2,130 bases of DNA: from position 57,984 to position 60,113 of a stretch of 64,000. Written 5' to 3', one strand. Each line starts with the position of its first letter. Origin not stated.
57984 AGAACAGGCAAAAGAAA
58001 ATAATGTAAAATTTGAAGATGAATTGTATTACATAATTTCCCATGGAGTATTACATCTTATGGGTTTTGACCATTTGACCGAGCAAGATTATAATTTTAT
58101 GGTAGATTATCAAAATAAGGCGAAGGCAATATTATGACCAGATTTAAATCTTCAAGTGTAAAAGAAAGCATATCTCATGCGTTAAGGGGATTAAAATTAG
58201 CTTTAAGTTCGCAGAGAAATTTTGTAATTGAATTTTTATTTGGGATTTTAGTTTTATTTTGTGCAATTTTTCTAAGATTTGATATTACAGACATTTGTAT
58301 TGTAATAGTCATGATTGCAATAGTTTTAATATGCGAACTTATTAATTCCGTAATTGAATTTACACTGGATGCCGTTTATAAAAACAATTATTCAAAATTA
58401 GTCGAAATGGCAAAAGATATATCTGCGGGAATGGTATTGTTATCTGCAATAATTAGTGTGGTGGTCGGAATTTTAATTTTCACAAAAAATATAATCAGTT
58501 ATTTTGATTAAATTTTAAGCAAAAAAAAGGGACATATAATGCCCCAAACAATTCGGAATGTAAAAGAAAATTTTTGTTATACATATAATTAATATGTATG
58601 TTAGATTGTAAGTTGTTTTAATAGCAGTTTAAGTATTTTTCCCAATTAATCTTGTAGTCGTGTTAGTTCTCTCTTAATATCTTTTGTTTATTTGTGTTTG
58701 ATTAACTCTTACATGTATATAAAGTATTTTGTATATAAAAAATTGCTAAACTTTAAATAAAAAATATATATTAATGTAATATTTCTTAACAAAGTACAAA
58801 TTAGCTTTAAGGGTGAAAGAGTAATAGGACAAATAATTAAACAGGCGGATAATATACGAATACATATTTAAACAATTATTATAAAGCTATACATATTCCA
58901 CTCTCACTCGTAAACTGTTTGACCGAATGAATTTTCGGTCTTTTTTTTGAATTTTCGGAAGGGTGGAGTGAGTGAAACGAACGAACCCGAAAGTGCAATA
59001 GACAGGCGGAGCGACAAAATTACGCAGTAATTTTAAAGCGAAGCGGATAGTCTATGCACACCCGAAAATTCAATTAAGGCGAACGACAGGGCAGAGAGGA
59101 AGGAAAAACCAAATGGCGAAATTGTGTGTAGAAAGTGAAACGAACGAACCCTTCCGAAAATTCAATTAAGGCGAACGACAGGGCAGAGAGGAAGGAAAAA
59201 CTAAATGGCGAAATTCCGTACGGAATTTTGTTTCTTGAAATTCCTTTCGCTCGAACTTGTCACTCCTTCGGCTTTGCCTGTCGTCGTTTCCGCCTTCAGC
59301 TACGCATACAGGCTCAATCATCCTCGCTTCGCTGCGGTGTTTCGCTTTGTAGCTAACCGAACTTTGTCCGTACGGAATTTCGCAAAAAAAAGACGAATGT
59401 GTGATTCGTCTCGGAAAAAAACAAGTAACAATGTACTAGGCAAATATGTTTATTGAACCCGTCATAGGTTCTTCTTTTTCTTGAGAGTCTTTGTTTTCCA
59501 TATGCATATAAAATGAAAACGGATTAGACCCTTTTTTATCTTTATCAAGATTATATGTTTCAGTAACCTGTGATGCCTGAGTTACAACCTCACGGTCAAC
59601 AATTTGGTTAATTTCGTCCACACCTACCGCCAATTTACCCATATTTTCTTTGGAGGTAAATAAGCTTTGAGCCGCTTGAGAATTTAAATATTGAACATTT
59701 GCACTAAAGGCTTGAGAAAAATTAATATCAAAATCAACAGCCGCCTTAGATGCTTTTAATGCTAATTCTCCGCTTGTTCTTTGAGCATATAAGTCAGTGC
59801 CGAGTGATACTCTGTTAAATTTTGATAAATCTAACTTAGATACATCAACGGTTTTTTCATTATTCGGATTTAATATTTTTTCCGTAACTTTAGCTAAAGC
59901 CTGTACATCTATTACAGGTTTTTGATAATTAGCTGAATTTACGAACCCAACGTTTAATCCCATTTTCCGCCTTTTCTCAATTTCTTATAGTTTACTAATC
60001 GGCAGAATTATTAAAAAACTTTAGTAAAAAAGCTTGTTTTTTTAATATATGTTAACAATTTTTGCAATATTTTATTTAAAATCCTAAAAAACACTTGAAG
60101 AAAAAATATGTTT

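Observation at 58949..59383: GC-rich, strand-asymmetric, repeat-dense 435-nt non-coding island bracketed by inward-facing terminators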

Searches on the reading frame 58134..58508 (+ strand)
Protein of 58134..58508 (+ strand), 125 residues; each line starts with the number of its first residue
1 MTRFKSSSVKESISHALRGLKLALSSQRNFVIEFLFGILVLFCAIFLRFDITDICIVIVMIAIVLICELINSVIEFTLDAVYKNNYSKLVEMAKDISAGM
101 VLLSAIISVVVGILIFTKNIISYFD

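Call 11: find_encoding_contigs(protein=window:58134-58508:+, flank=6000, max_places=10)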
Protein window:58134-58508:+ (125 aa): 4 contigs read that carry it; 1 place shown.
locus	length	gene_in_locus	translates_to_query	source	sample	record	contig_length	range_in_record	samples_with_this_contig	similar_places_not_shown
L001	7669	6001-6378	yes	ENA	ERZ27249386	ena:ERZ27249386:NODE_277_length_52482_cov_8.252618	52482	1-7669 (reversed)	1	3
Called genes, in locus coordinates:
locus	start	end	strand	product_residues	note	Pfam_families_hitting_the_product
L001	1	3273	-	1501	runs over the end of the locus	PF05359:DUF748, PF13116:YhdP (faint)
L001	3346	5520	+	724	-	PF07697:7TMR-HDED, PF07698:7TM-7TMR_HD, PF01966:HD, PF08668:HDOD (faint)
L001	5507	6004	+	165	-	PF02130:YbeY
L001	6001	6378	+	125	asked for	PF01219:DAGK_prokar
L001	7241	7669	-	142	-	?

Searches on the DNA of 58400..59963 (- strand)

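Call 5: search_rna_families(source=window, start=58400, end=59500, threshold=evalue, max_evalue=10)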
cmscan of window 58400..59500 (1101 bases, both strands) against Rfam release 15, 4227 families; matches with E-value up to 10: 5.
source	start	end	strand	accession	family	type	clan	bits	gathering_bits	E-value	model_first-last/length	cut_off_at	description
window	59165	59299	-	RF04210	MIR8643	Gene; miRNA;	-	16.9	135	2.7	1-150/150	no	MIR8643 microRNA precursor family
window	58518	58599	-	RF02538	TarB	Gene; sRNA;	-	15.2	80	7.2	1-79/79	no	Vibrio ToxT activated RNA TarB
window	59309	59382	+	RF02631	Hrs13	Gene; sRNA;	-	14.8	52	1.2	1-82/82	no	Hfq-regulated sRNA 13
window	59117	59257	+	RF02960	DUF2800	Cis-reg;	-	14.3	60.2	9.3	1-158/158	no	DUF2800 RNA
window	59294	59325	-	RF01141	sR18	Gene; snRNA; snoRNA; CD-box;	-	13.2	45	4.4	25-56/56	no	Small nucleolar RNA sR18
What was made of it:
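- On Any Rfam 15 RNA family: Only E>1 noise appears in 58400-59500 (call 5).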

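Call 59: search_rna_families(sources=[L012, L014, L009, L007, L010, L006, L008, L013], threshold=evalue, max_evalue=5)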
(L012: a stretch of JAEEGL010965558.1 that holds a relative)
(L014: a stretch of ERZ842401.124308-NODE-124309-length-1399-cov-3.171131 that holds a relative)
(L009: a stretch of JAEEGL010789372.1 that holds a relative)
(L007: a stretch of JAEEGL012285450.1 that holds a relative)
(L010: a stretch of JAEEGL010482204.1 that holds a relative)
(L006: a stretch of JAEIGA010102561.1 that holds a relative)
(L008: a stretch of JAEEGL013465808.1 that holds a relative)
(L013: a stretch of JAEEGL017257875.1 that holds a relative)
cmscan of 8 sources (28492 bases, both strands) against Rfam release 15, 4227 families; matches with E-value up to 5: 2.
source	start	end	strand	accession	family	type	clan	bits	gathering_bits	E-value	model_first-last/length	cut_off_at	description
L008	2411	2475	-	RF02844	RefA9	Gene; antisense;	-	30.3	49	0.56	1-64/64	no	Enterococcus sRNA A9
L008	4975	5033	-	RF04193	mir-51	Gene; miRNA;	-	21.4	70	4.3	1-62/62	no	mir-51 microRNA precursor family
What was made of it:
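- On Any Rfam 15 RNA family: Nothing falls on the arrays of eight related loci (call 59).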

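Call 67: search_dna_similar(query=window:58949-59383:+, collection=plasmids, mode=distant, max_rows=8)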
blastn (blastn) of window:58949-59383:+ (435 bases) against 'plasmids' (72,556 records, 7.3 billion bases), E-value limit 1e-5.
No match.

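Call 68: search_dna_similar(query=window:58949-59383:+, collection=phages, mode=distant, max_rows=8)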
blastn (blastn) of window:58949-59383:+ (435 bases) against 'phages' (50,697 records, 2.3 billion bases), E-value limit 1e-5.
No match.
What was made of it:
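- Tried and rejected: Phage or plasmid origin. blastn against the phage and plasmid collections found no match (calls 67, 68).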

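Call 88: search_with_rna_model(model_id=R1, sources=[L062, L063, L064, L045, L046, L047, L049, L051, L054, L038, L039, L040, L001, L005, L019, L020, L023, L030, L034, L035, L036], max_evalue=1)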
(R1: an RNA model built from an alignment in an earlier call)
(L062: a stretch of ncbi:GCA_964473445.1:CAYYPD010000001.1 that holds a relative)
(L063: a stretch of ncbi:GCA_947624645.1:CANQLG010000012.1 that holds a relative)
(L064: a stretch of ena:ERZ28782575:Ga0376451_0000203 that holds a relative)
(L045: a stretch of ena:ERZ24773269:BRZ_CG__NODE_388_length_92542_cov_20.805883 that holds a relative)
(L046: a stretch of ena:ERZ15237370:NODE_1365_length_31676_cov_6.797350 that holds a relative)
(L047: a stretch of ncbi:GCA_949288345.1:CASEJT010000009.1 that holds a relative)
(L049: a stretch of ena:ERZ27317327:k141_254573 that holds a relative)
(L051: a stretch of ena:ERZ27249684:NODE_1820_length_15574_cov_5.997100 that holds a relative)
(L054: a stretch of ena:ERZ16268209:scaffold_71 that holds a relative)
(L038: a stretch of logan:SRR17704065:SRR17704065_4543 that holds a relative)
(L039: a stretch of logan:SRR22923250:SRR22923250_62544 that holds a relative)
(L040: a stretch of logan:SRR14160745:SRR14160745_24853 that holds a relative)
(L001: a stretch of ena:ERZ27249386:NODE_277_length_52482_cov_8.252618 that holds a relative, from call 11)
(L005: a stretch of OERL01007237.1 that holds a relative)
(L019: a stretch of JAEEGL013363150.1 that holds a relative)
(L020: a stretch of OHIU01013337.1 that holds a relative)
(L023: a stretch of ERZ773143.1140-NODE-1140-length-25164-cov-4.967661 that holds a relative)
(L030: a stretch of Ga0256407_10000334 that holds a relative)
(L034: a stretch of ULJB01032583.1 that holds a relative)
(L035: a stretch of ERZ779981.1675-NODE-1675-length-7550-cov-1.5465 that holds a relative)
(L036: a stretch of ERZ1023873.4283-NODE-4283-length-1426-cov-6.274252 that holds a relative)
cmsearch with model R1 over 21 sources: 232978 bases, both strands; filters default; matches with E-value up to 1: 11.
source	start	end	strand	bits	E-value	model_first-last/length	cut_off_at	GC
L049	8319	8420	+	89.7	3.1e-18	1-110/110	no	0.45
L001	6816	6917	+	88.9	4.7e-18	1-110/110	no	0.56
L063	4862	4965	-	81.2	3.1e-16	1-110/110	no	0.49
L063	4973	5076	-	76.8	3.5e-15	1-110/110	no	0.51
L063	4316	4440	+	40.9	1e-06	1-110/110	no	0.51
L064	6889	7004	+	32.9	7.7e-05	1-110/110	no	0.47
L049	8525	8640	+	26.2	0.003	1-110/110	no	0.38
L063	4573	4696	+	24.8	0.0064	1-110/110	no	0.5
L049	7548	7664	-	23.7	0.011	1-110/110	no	0.33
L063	4445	4568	+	21.4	0.04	1-110/110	no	0.51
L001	7044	7188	-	15.6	0.95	1-110/110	no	0.5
